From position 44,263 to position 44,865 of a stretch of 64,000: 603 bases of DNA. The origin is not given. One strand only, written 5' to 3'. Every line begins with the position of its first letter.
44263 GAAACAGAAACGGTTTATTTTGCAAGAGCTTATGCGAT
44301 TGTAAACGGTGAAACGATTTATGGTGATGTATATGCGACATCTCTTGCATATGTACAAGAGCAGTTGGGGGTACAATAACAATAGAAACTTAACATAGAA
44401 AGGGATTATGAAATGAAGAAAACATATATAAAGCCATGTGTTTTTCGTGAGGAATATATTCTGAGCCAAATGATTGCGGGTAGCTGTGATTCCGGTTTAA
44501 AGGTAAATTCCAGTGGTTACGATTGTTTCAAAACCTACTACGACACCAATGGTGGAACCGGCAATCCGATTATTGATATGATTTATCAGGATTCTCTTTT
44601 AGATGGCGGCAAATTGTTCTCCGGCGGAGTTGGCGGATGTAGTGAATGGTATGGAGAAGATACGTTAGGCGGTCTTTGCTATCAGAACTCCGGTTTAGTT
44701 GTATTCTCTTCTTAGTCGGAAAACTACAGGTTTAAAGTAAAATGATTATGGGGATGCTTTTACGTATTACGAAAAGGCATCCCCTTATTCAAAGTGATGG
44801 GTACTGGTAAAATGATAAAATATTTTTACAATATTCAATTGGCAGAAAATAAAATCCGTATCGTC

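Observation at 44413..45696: Lasso-type leader on a 100-aa Cys/Gly-rich ORF ending in Ser-Ser, next to an HPr-kinase-like gene, with no lasso machinery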

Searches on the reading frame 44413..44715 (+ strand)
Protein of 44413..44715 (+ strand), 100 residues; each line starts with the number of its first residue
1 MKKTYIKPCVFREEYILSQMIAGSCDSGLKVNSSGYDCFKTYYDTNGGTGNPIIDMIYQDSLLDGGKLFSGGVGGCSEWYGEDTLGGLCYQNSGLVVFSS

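Call 3: search_protein_families(library=pfam, proteins=[window:44413-44715:+], max_evalue=1)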
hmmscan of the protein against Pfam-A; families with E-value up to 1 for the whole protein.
window:44413-44715:+ (100 aa): 0 families

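Call 4: search_protein_families(library=ncbifam, proteins=[window:44413-44715:+], max_evalue=1)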
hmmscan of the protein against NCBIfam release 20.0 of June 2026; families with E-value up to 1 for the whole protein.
window:44413-44715:+ (100 aa): 1 family
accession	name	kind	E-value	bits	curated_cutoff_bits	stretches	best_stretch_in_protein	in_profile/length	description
NF045731.1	blaDYB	exception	0.28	10.4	550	0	28-68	147-186/250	DYB family subclass B1 metallo-beta-lactamase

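Call 7: find_homologous_proteins(query=window:44413-44715:+, max_evalue=1)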
Query window:44413-44715:+ (100 aa): 2 proteins with E <= 1 among 4 candidates.
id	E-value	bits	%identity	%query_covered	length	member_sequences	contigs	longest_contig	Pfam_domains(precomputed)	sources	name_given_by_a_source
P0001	5.9e-62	224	100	100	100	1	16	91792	-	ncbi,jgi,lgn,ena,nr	ncbi:MAG: hypothetical protein E7269_05070 [Lachnospiraceae bacterium]|nr:hypothetical protein [Lach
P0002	3.3e-39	151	65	100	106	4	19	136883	-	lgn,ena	-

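Call 8: find_encoding_contigs(protein=P0002, flank=10000, max_places=6)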
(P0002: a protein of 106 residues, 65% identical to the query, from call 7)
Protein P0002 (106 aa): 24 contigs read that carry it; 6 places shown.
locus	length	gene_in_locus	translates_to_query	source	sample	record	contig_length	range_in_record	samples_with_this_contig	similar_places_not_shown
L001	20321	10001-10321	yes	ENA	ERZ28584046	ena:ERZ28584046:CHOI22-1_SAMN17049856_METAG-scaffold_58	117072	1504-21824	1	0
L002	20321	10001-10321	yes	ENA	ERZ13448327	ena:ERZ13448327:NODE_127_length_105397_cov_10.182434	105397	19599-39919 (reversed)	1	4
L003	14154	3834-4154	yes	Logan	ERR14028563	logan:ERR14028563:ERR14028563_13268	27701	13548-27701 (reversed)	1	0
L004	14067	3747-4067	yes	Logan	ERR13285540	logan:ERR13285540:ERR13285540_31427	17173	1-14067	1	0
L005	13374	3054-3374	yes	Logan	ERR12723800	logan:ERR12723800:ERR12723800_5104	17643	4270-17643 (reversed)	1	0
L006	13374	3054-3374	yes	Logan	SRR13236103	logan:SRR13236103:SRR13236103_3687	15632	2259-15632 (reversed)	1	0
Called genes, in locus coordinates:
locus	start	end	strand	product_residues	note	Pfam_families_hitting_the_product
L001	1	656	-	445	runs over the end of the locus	PF02386:TrkH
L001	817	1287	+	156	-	-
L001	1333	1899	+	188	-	-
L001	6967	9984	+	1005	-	PF18998:Flg_new_2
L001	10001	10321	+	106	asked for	-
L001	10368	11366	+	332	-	PF27840:ScmC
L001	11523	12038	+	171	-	PF02559:CarD_TRCF_RID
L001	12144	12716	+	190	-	PF02632:BioY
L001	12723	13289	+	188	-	-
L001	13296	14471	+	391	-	PF00108:Thiolase_N, PF02803:Thiolase_C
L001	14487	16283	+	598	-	PF00501:AMP-binding, PF14512:TM1586_NiRdase, PF00881:Nitroreductase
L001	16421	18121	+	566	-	PF01235:Na_Ala_symp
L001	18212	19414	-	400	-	PF17785:PUA_3, PF10672:Methyltrans_SAM, PF02475:TRM5-TYW2_MTfase, PF03602:Cons_hypoth95, PF06325:PrmA, PF01170:UPF0020 (weak), PF13847:Methyltransf_31, PF13649:Methyltransf_25 (weak)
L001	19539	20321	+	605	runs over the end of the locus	PF01841:Transglut_core, PF13306:LRR_5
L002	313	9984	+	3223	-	PF04616:Glyco_hydro_43, PF16369:GH43_C, PF09479:Flg_new (faint), PF18998:Flg_new_2, PF13385:Laminin_G_3, PF18998:Flg_new_2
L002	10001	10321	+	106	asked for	-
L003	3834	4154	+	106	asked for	-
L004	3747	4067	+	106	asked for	-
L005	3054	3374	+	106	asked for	-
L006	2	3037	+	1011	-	?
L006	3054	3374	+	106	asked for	-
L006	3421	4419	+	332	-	PF27840:ScmC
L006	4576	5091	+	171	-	PF02559:CarD_TRCF_RID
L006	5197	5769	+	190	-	PF02632:BioY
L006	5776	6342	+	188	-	-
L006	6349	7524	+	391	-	PF00108:Thiolase_N, PF02803:Thiolase_C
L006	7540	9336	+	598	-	PF00501:AMP-binding, PF14512:TM1586_NiRdase, PF00881:Nitroreductase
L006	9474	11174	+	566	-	PF01235:Na_Ala_symp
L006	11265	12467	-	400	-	PF17785:PUA_3, PF10672:Methyltrans_SAM, PF02475:TRM5-TYW2_MTfase, PF03602:Cons_hypoth95, PF06325:PrmA, PF01170:UPF0020 (weak), PF13847:Methyltransf_31, PF13649:Methyltransf_25 (weak)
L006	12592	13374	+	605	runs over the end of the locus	PF01841:Transglut_core, PF13306:LRR_5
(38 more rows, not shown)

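Call 40: find_homologous_proteins(query=A2, max_evalue=0.01)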
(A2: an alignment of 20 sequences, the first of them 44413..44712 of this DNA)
Query A2 (20 sequences) (100 aa, profile of the alignment): 593 proteins with E <= 0.01 among 781 candidates; the best 120 are listed.
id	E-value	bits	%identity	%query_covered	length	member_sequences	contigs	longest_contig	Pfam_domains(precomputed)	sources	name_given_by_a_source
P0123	7.3e-21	92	26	92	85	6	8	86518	-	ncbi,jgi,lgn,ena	-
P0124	9.2e-21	92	43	35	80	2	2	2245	-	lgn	-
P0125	7.5e-20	89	27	92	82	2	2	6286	-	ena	-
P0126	2.8e-18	84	52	23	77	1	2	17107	-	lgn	-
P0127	3.9e-18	84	52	23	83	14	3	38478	-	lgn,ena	-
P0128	4.4e-18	84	52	23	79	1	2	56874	-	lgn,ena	-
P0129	7.0e-18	83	44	25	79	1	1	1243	-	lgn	-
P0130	9.4e-18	83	32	91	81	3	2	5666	-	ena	-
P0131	1.3e-17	82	52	23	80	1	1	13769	-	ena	-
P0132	1.4e-17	82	52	23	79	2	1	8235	-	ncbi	-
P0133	1.7e-17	82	52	23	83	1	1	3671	-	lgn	-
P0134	1.7e-17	82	52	23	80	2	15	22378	-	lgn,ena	-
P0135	2.3e-17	81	29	92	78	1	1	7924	-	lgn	-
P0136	2.3e-17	81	52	23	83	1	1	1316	-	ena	-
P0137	2.6e-17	81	32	100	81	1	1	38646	-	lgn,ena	-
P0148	5.8e-17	80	29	92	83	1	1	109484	-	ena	-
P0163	1.6e-16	79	48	27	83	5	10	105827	-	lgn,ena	-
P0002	1.8e-15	75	65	100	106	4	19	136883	-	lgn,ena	-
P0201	2.0e-15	75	28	92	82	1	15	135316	-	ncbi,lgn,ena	-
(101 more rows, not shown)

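Call 49: predict_structure(alignment_id=A3)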
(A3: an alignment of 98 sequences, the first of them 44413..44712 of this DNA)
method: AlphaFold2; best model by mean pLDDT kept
length: 100 residues; sequences in the alignment: 98
mean_pLDDT: 46.6   pTM: 0.20
mean pLDDT of the five models: 46.6, 46.2, 46.1, 45.9, 45.5
residues with pLDDT >= 90: 0; 70-90: 7; 50-70: 12; < 50: 81
segments of 3 or more residues with pLDDT < 50: 19-89, 91-100
pLDDT, mean of each block of 10 residues (from residue 1): 74 55 46 46 46 40 34 34 45 47
secondary structure, 60 per line:
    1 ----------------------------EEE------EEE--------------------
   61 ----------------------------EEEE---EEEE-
elements in order: E29-31 E38-40 E89-92 E96-99

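Call 64: search_protein_representatives(alignment_id=A3)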
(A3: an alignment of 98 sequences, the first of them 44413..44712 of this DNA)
Query: 98 sequences, 81 profile positions. Proteins with E-value up to 0.001 (for the whole library): 2123; up to 1e-10: 738; up to 1e-30: 0. The best 150 are listed.
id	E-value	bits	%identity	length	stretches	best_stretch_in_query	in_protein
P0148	3.3e-26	107.6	-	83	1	1-81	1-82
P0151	1.5e-25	105.4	-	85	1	1-81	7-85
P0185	3.5e-25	104.3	-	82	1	1-81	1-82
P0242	3.8e-25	104.2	-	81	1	1-81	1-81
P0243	1.1e-24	102.7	-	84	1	1-81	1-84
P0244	1.3e-24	102.5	-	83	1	1-81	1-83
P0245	1.4e-24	102.3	-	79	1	1-81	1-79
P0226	5.2e-24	100.5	-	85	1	1-81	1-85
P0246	1.1e-23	99.5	-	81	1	1-81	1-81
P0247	2.0e-23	98.7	-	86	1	1-81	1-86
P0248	2.3e-23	98.5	-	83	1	1-81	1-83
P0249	2.3e-23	98.5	-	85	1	1-81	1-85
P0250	2.4e-23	98.4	-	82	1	1-81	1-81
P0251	3.9e-23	97.7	-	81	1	1-81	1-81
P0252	3.9e-23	97.7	-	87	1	1-81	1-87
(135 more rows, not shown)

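Call 65: find_encoding_contigs(protein=P0148, flank=10000, max_places=1)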
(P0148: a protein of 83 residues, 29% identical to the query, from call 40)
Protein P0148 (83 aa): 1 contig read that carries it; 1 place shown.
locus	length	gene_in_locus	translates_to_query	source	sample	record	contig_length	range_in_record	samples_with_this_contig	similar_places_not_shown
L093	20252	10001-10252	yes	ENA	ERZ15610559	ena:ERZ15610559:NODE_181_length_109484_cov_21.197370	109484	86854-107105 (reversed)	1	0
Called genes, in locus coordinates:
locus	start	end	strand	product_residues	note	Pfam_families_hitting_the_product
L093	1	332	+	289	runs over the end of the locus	PF00231:ATP-synt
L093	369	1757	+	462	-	PF02874:ATP-synt_ab_N, PF00006:ATP-synt_ab, PF22919:ATP-synt_VA_C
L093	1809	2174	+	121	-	PF02823:ATP-synt_DE_N, PF00401:ATP-synt_DE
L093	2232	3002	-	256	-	PF04203:Sortase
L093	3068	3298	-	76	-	-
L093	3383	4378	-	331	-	PF03816:LytR_cpsA_psr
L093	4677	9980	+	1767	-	PF00728:Glyco_hydro_20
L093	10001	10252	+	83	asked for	-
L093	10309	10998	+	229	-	-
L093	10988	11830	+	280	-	PF27840:ScmC (weak)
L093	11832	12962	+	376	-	PF04055:Radical_SAM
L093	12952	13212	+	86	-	PF05402:PqqD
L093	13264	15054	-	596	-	PF00664:ABC_membrane, PF00005:ABC_tran, PF02463:SMC_N (faint), PF13304:AAA_21 (faint)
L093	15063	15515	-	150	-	-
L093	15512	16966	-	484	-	PF10609:ParA, PF13614:AAA_31, PF01656:CbiA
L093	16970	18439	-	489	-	PF02706:Wzz, PF01656:CbiA, PF10609:ParA (weak), PF13614:AAA_31 (weak)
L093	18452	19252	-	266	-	PF16403:Bact_surface_Ig-like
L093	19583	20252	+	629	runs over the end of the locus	PF13727:CoA_binding_3, PF00106:adh_short (weak), PF01370:Epimerase, PF02719:Polysacc_synt_2, PF04321:RmlD_sub_bind, PF08659:KR (weak), PF01073:3Beta_HSD, PF16363:GDP_Man_Dehyd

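Call 66: find_encoding_contigs(protein=P0201, flank=10000, max_places=1)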
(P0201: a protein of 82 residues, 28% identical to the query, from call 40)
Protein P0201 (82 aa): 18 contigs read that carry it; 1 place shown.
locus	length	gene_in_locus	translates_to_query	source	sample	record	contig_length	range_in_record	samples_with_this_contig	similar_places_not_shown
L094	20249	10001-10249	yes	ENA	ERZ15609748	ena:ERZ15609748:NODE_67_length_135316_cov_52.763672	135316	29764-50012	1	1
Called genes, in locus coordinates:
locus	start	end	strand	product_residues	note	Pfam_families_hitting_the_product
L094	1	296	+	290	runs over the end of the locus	PF00231:ATP-synt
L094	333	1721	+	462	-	PF02874:ATP-synt_ab_N, PF00006:ATP-synt_ab, PF22919:ATP-synt_VA_C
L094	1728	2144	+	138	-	PF02823:ATP-synt_DE_N, PF00401:ATP-synt_DE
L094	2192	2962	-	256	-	PF04203:Sortase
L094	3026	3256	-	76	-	-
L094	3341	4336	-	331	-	PF03816:LytR_cpsA_psr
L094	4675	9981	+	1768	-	-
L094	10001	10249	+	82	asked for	-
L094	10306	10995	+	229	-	-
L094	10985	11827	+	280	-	PF27840:ScmC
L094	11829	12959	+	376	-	PF04055:Radical_SAM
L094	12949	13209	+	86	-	PF05402:PqqD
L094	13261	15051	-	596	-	PF00664:ABC_membrane, PF00005:ABC_tran, PF02463:SMC_N (faint), PF13304:AAA_21 (faint)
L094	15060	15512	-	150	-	-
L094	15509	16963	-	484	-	PF10609:ParA, PF13614:AAA_31, PF01656:CbiA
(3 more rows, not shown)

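Call 67: find_encoding_contigs(protein=P0163, flank=10000, max_places=1)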
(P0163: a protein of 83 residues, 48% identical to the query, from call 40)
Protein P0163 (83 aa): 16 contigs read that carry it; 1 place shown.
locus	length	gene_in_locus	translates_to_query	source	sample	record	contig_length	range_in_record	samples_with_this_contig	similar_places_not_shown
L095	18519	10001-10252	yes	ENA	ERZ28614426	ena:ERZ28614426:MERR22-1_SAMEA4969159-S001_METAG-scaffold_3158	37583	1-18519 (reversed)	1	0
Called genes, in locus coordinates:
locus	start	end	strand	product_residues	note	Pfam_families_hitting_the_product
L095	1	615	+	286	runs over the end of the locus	PF00528:BPD_transp_1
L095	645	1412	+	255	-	PF00005:ABC_tran, PF02463:SMC_N (faint), PF13175:AAA_15 (weak), PF13304:AAA_21 (faint)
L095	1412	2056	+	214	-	PF01895:PhoU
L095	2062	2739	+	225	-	PF00072:Response_reg, PF00486:Trans_reg_C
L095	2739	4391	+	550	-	PF13188:PAS_8 (faint), PF08448:PAS_4 (weak), PF00512:HisKA, PF02518:HATPase_c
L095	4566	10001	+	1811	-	PF00728:Glyco_hydro_20, PF26918:Ig_Eae (weak)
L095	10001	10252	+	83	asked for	-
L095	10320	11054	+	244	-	-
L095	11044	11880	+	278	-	PF27840:ScmC (weak)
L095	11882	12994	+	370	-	PF04055:Radical_SAM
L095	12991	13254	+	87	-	PF05402:PqqD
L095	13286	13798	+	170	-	PF02357:NusG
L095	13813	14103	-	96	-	PF06961:DUF1294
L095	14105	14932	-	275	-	PF01171:ATP_bind_3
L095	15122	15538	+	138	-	-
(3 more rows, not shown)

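Call 70: search_protein_families(library=pfam, proteins=[L093:10309-10998:+], max_evalue=0.001)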
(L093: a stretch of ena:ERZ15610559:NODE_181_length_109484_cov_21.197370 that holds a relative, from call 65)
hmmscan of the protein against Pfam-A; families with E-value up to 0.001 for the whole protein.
L093:10309-10998:+ (229 aa): 0 families
